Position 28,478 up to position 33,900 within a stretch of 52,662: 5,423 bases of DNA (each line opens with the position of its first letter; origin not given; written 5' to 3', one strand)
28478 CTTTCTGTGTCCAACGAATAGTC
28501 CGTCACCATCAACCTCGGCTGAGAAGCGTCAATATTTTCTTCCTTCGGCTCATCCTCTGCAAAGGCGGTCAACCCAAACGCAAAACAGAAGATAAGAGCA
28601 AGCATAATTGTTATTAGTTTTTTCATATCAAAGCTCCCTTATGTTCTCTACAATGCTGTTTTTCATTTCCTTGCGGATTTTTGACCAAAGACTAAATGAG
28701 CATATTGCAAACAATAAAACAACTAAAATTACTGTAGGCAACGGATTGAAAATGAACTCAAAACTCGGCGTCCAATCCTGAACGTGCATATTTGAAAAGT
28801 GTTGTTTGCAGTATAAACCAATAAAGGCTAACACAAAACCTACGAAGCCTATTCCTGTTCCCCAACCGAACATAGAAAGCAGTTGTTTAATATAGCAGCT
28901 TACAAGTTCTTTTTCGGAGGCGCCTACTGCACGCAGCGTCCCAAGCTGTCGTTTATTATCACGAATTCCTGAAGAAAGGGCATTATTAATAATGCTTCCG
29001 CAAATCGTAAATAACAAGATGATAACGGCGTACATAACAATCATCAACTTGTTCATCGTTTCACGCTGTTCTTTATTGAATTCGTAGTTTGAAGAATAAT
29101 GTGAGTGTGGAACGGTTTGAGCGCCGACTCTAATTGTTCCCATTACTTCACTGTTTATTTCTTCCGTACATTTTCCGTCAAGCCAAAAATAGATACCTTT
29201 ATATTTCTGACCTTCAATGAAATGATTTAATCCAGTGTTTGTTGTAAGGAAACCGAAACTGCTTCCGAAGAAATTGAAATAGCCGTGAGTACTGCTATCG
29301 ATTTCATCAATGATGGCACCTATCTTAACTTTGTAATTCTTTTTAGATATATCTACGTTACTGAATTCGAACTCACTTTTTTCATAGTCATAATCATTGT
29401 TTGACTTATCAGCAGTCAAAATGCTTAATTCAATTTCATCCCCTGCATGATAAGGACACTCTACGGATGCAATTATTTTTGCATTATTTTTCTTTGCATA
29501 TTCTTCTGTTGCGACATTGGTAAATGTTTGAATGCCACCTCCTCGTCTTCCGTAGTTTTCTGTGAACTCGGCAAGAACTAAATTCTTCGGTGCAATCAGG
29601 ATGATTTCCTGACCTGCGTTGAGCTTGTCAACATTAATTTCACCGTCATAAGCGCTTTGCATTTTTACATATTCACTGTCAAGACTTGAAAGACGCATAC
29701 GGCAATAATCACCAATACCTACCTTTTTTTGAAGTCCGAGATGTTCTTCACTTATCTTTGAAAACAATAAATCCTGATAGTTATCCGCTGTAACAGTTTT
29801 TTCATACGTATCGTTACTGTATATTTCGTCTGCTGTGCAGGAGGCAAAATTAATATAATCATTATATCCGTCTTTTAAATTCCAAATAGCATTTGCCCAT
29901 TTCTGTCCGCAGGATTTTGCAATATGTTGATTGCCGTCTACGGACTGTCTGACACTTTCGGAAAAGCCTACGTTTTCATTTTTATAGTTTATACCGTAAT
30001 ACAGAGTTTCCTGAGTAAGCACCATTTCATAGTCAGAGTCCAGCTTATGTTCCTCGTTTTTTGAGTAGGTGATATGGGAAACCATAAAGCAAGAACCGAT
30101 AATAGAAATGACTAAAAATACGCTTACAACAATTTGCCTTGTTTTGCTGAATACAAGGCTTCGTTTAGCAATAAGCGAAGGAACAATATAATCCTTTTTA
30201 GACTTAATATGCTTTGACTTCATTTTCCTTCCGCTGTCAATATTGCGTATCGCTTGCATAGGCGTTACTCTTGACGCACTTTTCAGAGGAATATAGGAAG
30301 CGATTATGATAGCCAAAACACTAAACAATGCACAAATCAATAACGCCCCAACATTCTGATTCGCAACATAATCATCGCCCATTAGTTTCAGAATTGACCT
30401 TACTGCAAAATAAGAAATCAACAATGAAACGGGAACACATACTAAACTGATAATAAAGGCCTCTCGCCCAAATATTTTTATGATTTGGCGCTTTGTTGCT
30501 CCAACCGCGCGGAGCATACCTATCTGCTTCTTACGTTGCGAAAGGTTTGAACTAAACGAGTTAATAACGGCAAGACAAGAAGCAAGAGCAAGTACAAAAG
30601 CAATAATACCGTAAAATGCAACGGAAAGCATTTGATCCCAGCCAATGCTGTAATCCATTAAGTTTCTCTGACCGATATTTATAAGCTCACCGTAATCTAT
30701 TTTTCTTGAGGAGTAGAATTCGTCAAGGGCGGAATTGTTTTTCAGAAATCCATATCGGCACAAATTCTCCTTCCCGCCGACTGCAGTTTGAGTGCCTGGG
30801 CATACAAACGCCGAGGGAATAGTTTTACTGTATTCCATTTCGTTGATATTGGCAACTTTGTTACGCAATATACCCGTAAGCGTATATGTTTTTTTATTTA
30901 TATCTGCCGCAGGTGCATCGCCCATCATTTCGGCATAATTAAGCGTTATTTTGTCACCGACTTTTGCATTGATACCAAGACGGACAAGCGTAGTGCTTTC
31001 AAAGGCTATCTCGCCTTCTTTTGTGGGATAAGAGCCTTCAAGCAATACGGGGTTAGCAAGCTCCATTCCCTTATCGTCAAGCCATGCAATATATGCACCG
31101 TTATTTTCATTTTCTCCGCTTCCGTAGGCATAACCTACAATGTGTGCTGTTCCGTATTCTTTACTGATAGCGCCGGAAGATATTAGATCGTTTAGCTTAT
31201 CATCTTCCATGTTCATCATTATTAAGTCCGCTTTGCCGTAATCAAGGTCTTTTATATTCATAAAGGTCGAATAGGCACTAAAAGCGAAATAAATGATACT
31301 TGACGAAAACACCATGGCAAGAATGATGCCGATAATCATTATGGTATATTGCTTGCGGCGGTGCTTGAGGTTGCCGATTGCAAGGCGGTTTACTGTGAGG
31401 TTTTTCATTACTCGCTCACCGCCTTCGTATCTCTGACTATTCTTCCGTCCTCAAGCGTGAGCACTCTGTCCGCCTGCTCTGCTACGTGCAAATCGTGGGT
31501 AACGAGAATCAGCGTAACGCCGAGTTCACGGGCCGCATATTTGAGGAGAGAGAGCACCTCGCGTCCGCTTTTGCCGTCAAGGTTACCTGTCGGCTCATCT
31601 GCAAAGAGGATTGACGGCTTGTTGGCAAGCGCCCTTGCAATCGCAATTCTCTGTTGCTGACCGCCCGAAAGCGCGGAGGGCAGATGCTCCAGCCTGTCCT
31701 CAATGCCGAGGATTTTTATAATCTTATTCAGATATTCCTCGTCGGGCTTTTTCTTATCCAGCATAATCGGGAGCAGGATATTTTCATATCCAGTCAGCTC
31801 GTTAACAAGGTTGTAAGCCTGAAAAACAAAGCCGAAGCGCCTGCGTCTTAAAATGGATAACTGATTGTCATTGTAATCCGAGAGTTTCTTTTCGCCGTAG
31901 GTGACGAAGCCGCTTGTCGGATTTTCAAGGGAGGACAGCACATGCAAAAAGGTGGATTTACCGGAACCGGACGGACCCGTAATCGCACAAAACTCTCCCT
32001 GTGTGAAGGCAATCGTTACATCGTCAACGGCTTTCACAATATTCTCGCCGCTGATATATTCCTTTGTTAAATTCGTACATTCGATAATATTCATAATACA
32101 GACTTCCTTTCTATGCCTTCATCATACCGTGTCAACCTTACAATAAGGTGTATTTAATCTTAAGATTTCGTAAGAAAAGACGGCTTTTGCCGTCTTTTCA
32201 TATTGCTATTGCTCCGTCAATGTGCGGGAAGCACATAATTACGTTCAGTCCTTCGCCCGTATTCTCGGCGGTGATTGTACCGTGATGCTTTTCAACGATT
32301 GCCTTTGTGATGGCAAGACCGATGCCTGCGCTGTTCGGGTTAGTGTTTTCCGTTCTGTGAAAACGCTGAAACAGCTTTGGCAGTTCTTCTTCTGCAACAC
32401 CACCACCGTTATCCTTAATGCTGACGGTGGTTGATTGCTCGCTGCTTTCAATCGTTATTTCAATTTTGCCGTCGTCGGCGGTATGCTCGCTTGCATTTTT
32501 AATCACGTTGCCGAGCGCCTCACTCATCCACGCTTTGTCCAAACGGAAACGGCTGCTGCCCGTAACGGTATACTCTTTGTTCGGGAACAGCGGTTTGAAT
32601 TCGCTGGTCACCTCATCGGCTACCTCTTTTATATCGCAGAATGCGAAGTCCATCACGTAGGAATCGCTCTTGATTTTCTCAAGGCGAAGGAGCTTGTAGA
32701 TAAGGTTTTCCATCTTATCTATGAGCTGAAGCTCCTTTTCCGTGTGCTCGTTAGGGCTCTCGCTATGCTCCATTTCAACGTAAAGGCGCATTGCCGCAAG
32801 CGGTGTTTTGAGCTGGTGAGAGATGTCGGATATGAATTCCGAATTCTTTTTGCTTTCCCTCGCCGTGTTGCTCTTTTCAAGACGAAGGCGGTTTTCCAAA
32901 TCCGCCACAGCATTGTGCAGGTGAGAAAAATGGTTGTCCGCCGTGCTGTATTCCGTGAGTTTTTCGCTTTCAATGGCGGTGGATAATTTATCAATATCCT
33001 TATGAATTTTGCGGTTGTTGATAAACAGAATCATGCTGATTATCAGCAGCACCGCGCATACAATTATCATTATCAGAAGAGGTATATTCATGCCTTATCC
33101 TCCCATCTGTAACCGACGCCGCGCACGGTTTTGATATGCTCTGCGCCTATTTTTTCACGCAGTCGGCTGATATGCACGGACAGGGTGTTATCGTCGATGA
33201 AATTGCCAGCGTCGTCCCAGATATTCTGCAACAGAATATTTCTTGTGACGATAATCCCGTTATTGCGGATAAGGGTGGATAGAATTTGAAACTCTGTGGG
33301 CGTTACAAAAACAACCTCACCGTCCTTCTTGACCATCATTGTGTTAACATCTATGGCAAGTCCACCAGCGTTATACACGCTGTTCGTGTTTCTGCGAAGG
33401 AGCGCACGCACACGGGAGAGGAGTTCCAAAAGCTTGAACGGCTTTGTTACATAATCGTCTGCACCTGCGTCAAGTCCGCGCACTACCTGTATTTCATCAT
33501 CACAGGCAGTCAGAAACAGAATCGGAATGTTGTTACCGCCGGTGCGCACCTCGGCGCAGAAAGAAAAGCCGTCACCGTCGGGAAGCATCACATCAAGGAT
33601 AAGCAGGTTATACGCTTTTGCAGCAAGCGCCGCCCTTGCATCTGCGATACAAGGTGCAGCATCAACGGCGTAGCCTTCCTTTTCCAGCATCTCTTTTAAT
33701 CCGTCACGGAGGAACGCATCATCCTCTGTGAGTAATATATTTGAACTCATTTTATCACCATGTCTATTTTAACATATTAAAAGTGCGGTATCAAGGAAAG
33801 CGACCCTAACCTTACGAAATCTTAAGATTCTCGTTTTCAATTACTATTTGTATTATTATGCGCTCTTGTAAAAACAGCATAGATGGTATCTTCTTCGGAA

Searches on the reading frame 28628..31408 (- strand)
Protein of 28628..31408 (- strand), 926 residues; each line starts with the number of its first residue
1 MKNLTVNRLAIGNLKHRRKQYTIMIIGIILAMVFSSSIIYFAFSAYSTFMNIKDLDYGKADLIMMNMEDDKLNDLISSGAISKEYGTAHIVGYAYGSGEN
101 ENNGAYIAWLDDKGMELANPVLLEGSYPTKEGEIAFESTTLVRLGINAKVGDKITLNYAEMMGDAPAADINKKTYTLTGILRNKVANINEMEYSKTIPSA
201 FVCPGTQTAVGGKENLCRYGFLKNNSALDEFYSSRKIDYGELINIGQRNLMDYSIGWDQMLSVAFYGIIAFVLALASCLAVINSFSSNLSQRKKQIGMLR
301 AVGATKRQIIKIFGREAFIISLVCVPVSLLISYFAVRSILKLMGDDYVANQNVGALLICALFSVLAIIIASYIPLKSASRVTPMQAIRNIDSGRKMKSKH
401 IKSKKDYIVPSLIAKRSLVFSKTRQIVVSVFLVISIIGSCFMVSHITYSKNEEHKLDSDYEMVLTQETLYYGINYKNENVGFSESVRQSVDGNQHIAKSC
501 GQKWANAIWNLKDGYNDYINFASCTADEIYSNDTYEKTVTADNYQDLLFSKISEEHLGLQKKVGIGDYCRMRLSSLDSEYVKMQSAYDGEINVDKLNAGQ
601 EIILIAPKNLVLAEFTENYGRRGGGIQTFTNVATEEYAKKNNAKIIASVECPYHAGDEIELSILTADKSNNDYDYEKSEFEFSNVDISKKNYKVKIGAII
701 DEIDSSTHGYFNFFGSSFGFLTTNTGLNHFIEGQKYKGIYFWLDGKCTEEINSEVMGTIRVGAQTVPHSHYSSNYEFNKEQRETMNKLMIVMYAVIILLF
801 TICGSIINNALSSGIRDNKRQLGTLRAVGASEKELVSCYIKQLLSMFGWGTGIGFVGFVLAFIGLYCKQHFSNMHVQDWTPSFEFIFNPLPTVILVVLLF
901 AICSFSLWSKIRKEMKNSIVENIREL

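Call 56: search_protein_families(library=pfam, proteins=[window:28628-31408:-], max_evalue=0.001)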
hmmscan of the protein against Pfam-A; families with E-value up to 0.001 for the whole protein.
window:28628-31408:- (926 aa): 1 family
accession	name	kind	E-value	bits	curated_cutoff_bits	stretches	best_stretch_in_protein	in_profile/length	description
PF02687.27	FtsX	-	7.3e-31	107.2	25.5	2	268-383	2-120/120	FtsX-like permease C-terminal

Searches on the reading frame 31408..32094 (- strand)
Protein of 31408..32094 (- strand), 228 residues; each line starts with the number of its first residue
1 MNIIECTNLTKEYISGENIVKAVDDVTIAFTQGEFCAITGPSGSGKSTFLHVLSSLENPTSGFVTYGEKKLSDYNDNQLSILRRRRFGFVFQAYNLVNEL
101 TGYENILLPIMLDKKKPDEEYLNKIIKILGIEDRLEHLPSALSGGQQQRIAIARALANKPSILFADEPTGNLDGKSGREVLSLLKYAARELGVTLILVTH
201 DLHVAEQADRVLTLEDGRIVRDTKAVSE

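Call 56: search_protein_families(library=pfam, proteins=[window:31408-32094:-], max_evalue=0.001)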
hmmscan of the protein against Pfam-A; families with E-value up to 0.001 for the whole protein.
window:31408-32094:- (228 aa): 5 families
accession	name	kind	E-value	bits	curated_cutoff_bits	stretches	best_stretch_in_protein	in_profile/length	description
PF00005.33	ABC_tran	-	1.4e-31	110.3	25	1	24-169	2-136/137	ABC transporter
PF13304.12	AAA_21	-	4.5e-08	33.9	27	0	98-204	188-302/304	AAA domain, putative AbiEii toxin, Type IV TA system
PF02463.25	SMC_N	-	9.1e-07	29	40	0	134-214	135-211/220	RecF/RecN/SMC N terminal domain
PF13555.12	AAA_29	-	4.4e-05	23.6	27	1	24-53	13-42/61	P-loop containing region of AAA domain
PF13191.12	AAA_16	-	0.0002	22.3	32.6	1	32-210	23-149/167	AAA ATPase domain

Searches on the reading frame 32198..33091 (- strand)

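Call 56: search_protein_families(library=pfam, proteins=[window:32198-33091:-], max_evalue=0.001)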
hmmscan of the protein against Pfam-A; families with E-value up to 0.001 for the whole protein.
window:32198-33091:- (297 aa): 5 families
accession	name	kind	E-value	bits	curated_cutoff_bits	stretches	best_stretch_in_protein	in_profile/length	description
PF02518.31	HATPase_c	-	1.1e-21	77.8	26.4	1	186-289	3-108/111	Histidine kinase-, DNA gyrase B-, and HSP90-like ATPase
PF00512.31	HisKA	-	6.9e-12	45.7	26.9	1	83-142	2-65/66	His Kinase A (phospho-acceptor) domain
PF13581.12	HATPase_c_2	-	7.5e-08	32.9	27.4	1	189-287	36-126/127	Histidine kinase-like ATPase domain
PF14501.12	HATPase_c_5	-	2.1e-07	31.2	22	1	189-286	10-99/102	GHKL domain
PF13589.12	HATPase_c_3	-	2.5e-07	31.3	25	1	190-254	4-67/137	Histidine kinase-, DNA gyrase B-, and HSP90-like ATPase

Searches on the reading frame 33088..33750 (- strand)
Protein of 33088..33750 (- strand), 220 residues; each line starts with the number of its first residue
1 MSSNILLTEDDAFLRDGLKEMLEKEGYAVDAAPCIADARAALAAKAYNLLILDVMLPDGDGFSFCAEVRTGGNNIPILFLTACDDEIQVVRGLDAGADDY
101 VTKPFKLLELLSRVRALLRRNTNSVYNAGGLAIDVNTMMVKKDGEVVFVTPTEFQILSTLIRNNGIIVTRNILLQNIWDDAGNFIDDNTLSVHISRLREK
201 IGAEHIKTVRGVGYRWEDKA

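Call 56: search_protein_families(library=pfam, proteins=[window:33088-33750:-], max_evalue=0.001)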
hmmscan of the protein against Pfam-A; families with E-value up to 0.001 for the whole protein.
window:33088-33750:- (220 aa): 2 families
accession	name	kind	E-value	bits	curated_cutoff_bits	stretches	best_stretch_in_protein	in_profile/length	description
PF00072.30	Response_reg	-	5.4e-27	94.6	30.2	1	5-115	1-111/111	Response regulator receiver domain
PF00486.34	Trans_reg_C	-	2.2e-23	82.5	26.2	1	145-215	2-76/77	Transcriptional regulatory protein, C terminal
